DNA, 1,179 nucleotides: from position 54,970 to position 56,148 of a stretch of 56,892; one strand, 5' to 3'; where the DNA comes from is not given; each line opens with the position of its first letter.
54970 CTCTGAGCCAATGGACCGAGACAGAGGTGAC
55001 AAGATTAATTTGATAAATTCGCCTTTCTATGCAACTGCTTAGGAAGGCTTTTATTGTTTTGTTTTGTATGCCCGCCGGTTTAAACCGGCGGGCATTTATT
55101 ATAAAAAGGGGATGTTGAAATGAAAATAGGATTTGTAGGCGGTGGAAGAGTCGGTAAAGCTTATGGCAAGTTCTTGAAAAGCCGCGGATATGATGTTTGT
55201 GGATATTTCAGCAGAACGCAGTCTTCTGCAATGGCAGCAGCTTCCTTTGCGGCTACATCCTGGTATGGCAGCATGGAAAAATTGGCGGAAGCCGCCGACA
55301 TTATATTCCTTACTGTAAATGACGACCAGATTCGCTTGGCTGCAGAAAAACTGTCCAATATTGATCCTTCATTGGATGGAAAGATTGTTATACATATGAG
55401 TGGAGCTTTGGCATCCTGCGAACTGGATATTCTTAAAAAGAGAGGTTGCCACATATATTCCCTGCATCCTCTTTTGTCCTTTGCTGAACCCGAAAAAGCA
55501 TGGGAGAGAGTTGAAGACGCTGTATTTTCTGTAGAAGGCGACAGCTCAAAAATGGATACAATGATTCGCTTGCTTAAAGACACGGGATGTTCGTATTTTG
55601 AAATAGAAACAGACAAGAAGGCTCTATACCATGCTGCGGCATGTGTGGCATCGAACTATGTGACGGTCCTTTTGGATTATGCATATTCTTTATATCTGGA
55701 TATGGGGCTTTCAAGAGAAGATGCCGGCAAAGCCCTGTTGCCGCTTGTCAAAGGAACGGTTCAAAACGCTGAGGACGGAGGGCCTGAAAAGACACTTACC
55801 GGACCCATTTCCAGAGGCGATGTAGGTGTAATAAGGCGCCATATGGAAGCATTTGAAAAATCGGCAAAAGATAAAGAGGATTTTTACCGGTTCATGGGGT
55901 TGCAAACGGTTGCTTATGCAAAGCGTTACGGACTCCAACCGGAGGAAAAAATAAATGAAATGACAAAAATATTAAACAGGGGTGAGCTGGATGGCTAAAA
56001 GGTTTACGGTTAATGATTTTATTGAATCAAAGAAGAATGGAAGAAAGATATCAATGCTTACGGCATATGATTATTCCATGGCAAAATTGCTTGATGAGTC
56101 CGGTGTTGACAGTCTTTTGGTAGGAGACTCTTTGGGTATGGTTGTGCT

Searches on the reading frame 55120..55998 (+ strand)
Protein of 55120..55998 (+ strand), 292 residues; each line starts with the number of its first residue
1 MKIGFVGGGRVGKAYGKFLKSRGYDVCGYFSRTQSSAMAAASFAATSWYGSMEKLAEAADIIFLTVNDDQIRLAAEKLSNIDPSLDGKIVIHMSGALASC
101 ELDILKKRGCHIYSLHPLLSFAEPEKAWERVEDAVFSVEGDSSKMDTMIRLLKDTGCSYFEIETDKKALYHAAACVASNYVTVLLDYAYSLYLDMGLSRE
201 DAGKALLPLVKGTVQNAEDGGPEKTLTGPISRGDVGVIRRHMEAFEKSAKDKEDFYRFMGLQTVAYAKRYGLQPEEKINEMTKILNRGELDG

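Call 63: find_encoding_contigs(protein=window:55120-55998:+, flank=10000, max_places=3)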
Protein window:55120-55998:+ (292 aa): 7 contigs read that carry it; 3 places shown.
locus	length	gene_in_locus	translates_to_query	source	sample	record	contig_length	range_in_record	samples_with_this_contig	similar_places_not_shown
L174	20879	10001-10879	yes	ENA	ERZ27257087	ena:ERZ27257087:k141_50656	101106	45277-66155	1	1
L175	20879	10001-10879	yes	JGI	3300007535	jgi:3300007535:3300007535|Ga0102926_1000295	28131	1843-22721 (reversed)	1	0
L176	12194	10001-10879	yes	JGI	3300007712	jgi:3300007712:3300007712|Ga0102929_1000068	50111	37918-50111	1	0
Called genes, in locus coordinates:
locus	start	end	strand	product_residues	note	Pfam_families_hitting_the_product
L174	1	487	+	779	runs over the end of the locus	PF02190:LON_substr_bdg, PF13191:AAA_16 (faint), PF00004:AAA, PF07728:AAA_5, PF22667:Lon_lid, PF05362:Lon_C, PF13541:ChlI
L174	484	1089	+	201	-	PF01926:MMR_HSR1, PF03193:RsgA_GTPase (faint)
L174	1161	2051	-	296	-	PF00892:EamA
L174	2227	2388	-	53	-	PF00301:Rubredoxin, PF21349:RUBY_RBDX (faint)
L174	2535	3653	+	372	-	PF02073:Peptidase_M29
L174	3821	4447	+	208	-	PF00583:Acetyltransf_1 (weak)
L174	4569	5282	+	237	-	PF02463:SMC_N (faint), PF00005:ABC_tran, PF13304:AAA_21 (faint)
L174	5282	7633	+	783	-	PF02687:FtsX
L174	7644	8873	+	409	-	PF00364:Biotin_lipoyl (faint), PF25919:BSH_CusB (faint), PF25917:BSH_RND (weak), PF25973:BSH_CzcB (weak), PF25989:YknX_C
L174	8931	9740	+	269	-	PF05552:MS_channel_1st_1 (weak), PF00924:MS_channel_2nd, PF21082:MS_channel_3rd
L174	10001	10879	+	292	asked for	PF02826:2-Hacid_dh_C (faint), PF03446:NAD_binding_2 (weak), PF03807:F420_oxidored, PF10727:Rossmann-like, PF10728:DUF2520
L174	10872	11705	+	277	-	PF02548:Pantoate_transf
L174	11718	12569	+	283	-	PF02569:Pantoate_ligase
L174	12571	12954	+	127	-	PF02261:Asp_decarbox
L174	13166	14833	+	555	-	PF00920:ILVD_EDD_N, PF24877:ILV_EDD_C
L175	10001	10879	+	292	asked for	PF02826:2-Hacid_dh_C (faint), PF03446:NAD_binding_2 (weak), PF03807:F420_oxidored, PF10727:Rossmann-like, PF10728:DUF2520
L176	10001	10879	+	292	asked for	PF02826:2-Hacid_dh_C (faint), PF03446:NAD_binding_2 (weak), PF03807:F420_oxidored, PF10727:Rossmann-like, PF10728:DUF2520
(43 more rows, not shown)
